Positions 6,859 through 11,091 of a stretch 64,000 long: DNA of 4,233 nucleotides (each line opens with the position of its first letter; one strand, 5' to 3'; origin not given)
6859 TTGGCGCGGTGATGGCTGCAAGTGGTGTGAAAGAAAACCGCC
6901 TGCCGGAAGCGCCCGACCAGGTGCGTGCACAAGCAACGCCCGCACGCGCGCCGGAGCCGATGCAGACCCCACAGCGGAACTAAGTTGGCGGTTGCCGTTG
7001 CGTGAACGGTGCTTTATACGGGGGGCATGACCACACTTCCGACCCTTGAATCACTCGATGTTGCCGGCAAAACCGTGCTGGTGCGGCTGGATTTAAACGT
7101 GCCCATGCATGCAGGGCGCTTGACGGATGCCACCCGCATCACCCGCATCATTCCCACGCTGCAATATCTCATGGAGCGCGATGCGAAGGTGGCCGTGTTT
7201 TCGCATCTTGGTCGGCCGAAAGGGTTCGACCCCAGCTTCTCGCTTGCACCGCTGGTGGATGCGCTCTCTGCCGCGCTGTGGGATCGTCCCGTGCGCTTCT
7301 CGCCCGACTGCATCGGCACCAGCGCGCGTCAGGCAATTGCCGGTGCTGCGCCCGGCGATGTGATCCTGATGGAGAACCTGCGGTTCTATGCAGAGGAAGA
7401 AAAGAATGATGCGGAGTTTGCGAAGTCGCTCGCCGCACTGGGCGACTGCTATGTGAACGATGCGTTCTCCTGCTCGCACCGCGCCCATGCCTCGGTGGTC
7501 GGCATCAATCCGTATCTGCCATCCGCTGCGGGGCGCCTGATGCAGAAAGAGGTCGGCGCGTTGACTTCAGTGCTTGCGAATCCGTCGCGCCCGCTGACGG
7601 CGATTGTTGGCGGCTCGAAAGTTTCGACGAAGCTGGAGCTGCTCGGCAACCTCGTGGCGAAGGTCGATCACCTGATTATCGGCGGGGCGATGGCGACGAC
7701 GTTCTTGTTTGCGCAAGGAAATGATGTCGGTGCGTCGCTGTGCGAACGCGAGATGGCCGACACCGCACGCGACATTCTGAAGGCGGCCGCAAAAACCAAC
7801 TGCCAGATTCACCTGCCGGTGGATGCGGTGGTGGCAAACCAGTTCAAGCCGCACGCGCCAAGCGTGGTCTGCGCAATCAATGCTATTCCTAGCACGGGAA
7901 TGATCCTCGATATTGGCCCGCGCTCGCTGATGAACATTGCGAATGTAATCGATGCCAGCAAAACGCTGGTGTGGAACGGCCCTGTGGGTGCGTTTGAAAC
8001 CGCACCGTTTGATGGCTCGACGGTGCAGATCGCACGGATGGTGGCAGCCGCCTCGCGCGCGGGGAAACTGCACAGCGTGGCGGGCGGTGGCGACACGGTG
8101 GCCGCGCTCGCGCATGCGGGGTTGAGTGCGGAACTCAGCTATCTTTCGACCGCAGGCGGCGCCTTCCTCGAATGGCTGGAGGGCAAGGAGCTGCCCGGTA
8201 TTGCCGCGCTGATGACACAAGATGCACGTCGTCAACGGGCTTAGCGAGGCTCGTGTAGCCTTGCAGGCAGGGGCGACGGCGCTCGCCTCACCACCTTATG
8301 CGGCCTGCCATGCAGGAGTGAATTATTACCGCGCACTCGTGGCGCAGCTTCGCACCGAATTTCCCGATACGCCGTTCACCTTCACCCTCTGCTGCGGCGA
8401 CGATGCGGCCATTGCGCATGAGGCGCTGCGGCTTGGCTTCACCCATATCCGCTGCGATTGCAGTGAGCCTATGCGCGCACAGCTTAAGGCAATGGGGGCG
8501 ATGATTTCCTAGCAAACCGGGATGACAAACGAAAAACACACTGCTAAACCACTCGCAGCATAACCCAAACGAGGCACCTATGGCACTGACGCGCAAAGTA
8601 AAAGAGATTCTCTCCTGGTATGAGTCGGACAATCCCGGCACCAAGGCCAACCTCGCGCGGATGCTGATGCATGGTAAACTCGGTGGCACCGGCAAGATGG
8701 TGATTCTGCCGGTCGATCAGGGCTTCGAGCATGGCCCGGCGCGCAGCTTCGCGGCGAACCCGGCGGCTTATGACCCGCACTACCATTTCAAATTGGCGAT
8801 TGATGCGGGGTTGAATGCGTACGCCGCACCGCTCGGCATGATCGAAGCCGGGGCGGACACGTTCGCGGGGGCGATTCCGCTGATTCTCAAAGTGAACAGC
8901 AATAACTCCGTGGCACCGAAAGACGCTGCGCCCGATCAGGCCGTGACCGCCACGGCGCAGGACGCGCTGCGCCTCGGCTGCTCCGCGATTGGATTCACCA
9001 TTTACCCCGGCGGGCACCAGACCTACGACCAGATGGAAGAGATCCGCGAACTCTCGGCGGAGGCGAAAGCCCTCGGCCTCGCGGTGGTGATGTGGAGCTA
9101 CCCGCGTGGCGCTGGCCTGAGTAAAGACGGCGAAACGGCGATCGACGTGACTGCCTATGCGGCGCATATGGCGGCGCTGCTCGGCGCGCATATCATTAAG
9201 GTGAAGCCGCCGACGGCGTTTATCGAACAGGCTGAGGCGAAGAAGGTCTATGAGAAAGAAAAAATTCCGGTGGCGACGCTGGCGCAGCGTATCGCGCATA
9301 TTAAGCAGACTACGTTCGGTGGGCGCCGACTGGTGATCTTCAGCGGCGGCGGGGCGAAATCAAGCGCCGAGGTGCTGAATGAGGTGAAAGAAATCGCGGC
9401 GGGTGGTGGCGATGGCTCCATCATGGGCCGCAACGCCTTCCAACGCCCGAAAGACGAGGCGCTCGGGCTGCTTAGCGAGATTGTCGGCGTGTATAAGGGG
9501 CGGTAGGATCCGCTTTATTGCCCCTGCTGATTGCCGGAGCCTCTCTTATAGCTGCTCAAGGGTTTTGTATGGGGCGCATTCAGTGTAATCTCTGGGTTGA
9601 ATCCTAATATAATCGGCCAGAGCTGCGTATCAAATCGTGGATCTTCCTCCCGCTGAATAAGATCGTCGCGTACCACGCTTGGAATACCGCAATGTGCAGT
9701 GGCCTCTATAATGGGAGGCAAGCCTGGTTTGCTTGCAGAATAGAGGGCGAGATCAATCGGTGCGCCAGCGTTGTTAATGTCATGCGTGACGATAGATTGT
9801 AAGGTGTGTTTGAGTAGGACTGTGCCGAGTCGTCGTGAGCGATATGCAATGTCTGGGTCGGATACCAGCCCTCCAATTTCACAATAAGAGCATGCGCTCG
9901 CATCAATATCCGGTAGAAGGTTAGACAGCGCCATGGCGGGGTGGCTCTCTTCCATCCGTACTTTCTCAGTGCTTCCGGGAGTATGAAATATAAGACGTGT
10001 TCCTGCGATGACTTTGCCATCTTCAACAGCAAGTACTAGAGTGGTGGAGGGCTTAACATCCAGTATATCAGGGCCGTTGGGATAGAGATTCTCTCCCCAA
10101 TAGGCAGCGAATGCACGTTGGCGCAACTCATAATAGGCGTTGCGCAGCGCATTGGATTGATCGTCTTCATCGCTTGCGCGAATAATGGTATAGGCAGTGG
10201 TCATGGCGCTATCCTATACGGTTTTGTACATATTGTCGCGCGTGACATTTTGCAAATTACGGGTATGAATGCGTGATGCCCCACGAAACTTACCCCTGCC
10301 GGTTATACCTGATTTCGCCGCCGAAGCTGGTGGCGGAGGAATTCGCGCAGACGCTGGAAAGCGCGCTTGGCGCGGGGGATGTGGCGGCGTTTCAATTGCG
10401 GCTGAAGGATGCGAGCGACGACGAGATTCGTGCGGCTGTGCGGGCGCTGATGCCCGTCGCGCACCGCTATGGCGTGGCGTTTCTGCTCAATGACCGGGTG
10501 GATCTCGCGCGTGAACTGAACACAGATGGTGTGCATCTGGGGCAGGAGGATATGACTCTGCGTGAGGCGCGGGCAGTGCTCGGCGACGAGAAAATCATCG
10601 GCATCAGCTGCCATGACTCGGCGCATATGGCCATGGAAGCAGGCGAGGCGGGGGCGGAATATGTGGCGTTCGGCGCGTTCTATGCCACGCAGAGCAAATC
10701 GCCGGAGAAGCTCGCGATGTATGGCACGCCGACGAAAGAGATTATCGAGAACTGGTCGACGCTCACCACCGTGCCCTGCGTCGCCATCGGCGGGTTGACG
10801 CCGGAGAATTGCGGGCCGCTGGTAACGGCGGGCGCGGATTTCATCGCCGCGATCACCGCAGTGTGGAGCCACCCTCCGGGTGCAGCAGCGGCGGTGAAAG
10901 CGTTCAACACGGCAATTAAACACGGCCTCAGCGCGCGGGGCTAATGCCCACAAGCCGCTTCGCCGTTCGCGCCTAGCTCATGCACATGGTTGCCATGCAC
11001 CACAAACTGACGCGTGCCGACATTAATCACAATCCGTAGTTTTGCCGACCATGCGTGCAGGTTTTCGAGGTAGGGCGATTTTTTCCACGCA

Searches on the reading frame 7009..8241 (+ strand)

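Call 58: search_protein_families(library=pfam, proteins=[window:7009-8241:+], max_evalue=0.001)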
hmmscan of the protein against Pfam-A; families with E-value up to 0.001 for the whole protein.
window:7009-8241:+ (411 aa): 1 family
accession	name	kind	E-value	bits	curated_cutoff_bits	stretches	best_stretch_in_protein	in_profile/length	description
PF00162.24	PGK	-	1.9e-146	488.3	27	1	14-393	2-379/379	Phosphoglycerate kinase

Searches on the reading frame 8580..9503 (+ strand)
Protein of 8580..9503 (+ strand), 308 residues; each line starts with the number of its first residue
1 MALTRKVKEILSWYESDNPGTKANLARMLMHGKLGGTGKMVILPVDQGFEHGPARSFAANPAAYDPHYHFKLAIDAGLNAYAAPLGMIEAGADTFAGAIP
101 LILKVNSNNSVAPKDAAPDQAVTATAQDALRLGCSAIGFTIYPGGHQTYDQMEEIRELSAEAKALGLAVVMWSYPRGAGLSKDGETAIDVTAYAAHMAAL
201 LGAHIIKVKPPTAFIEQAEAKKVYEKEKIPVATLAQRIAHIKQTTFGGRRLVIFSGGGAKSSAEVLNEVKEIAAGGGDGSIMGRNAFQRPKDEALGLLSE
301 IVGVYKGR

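Call 58: search_protein_families(library=pfam, proteins=[window:8580-9503:+], max_evalue=0.001)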
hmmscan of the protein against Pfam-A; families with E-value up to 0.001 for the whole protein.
window:8580-9503:+ (308 aa): 1 family
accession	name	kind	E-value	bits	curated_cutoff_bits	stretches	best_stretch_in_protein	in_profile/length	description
PF01791.15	DeoC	-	1.1e-31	110.7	23.8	1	41-289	2-229/229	DeoC/LacD family aldolase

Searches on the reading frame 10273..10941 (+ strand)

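Call 58: search_protein_families(library=pfam, proteins=[window:10273-10941:+], max_evalue=0.001)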
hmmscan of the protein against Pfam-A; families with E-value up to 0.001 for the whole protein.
window:10273-10941:+ (223 aa): 1 family
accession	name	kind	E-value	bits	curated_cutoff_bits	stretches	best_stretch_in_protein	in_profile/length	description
PF02581.23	TMP-TENI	-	1.6e-54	184.5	27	1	11-197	1-180/180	Thiamine monophosphate synthase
